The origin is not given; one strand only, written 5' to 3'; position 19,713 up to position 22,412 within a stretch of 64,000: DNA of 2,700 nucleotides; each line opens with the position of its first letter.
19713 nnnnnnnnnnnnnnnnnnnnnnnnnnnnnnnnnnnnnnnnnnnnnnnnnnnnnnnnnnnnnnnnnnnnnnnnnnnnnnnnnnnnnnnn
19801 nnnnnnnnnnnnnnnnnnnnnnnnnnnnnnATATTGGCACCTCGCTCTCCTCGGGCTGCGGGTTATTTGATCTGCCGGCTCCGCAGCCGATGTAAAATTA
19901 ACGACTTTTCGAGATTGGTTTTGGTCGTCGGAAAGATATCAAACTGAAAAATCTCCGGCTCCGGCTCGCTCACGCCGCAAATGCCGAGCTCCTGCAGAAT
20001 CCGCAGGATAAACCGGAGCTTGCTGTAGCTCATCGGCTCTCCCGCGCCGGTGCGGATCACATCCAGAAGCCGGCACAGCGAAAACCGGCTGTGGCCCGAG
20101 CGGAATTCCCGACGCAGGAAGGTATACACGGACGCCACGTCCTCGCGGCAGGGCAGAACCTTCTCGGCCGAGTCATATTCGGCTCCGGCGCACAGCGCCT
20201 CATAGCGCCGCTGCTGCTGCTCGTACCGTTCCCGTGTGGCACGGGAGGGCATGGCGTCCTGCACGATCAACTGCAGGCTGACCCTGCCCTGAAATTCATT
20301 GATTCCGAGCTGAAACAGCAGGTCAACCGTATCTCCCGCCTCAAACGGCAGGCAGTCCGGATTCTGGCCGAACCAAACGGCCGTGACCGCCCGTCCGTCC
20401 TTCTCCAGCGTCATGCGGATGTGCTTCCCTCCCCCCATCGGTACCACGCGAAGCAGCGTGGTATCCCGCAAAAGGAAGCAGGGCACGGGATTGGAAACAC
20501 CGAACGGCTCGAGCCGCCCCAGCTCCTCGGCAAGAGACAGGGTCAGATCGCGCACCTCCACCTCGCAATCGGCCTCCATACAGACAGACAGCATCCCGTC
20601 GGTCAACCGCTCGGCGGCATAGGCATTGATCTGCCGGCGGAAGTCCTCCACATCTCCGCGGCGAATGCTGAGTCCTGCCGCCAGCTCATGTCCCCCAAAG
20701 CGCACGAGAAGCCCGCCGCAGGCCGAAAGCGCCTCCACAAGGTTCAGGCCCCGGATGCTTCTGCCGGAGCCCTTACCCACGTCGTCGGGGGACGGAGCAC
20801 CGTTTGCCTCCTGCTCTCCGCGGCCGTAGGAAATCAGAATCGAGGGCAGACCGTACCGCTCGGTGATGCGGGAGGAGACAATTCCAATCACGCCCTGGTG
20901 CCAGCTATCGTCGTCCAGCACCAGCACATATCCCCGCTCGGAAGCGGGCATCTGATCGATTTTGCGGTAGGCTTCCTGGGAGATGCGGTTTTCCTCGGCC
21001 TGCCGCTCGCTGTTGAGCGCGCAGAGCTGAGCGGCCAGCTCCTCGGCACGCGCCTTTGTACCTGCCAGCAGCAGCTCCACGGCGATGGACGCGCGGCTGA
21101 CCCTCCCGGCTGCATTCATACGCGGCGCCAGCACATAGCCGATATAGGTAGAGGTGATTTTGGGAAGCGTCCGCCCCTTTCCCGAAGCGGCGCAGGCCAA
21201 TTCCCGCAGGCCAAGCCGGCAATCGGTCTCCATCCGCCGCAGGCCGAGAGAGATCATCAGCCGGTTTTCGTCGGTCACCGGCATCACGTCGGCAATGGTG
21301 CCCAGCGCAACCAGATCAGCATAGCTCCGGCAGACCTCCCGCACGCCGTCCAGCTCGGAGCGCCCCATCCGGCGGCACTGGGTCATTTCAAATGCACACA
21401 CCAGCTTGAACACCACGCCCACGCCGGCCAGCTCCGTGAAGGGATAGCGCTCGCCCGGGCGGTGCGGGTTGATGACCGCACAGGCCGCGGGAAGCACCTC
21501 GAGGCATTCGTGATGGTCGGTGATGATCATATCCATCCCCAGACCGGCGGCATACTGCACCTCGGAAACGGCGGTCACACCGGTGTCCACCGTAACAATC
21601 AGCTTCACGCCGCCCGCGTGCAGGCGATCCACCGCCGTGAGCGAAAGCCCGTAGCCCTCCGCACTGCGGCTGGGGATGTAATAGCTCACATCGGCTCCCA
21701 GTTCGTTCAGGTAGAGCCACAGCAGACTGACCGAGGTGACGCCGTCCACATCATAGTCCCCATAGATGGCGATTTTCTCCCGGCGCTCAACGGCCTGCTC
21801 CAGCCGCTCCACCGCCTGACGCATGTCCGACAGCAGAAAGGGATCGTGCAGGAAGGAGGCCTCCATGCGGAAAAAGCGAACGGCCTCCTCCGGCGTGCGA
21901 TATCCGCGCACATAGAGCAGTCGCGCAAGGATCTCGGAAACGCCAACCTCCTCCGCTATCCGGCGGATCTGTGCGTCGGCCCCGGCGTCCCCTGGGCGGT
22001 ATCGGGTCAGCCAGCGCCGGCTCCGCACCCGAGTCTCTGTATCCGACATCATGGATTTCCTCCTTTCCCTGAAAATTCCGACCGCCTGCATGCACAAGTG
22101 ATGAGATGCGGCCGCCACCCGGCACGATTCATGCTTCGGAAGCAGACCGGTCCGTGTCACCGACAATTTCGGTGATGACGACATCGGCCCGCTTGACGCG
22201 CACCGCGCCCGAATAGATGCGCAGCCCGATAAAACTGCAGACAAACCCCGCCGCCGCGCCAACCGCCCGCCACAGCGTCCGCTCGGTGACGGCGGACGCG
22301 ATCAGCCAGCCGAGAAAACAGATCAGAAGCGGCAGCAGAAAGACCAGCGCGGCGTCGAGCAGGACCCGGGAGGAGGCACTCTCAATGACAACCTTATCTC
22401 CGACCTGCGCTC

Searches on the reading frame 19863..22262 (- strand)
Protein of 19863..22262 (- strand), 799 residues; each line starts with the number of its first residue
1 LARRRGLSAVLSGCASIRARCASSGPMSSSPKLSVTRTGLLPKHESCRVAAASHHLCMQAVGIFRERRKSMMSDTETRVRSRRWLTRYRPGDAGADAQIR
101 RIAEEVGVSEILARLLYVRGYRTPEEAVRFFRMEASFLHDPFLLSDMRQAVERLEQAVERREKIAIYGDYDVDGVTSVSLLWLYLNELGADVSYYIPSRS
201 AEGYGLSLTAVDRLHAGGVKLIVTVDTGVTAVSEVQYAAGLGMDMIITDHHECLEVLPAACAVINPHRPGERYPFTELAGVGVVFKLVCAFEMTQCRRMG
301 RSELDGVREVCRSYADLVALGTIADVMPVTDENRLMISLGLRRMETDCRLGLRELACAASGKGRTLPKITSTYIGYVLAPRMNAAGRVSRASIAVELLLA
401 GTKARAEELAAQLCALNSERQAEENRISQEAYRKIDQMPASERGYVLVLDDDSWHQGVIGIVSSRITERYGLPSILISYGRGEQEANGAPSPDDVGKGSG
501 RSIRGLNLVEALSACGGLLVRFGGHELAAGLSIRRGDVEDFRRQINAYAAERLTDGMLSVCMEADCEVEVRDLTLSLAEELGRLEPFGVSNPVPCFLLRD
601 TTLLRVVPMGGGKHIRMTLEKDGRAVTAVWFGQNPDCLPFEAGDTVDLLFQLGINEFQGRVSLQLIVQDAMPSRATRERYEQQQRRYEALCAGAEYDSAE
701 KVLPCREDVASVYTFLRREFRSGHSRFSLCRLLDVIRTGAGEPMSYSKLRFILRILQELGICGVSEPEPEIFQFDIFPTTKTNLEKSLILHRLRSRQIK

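Call 68: search_protein_families(library=pfam, proteins=[window:19863-22262:-], max_evalue=0.00001)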
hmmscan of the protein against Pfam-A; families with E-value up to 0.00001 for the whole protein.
window:19863-22262:- (799 aa): 3 families
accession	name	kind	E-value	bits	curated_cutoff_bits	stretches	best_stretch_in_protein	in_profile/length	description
PF17768.7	RecJ_OB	-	1.1e-28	99.9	27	1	565-669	2-107/107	RecJ OB domain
PF01368.27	DHH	-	2.2e-27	96.3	28.1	1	163-322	1-125/125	DHH family, N-terminal domain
PF02272.25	DHHA1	-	9.4e-12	45.7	25.9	1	445-550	3-101/102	DHHA1 domain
